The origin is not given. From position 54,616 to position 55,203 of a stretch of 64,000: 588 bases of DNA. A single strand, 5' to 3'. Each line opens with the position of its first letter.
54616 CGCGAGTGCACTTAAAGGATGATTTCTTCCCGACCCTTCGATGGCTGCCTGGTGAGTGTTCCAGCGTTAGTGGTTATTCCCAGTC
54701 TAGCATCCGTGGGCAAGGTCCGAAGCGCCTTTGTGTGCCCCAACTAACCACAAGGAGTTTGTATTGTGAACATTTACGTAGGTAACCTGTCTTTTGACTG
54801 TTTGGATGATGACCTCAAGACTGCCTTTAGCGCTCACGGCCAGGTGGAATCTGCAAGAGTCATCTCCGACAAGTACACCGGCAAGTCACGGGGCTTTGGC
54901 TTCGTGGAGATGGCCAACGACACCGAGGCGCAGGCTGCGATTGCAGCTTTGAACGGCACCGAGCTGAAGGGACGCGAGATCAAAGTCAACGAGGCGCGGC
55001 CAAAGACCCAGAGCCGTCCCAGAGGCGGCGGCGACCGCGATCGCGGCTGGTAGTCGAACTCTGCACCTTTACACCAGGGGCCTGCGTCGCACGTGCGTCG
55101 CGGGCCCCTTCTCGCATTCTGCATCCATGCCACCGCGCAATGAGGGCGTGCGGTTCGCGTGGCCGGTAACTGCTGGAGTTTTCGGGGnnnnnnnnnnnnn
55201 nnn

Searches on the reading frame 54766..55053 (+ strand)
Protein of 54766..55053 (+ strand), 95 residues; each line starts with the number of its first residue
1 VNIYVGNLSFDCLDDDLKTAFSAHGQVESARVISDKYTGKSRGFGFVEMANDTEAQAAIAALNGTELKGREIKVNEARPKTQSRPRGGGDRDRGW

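Call 9: search_protein_families(library=pfam, proteins=[window:54766-55053:+])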
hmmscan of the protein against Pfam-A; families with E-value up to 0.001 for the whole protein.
window:54766-55053:+ (95 aa): 2 families
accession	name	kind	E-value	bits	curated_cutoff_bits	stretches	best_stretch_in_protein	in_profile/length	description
PF00076.28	RRM_1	-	3.2e-25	88.2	20.7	1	3-73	1-70/70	RNA recognition motif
PF13893.12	RRM_5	-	0.00067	19.8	27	1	15-78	42-100/125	RNA recognition motif. (a.k.a. RRM, RBD, or RNP domain)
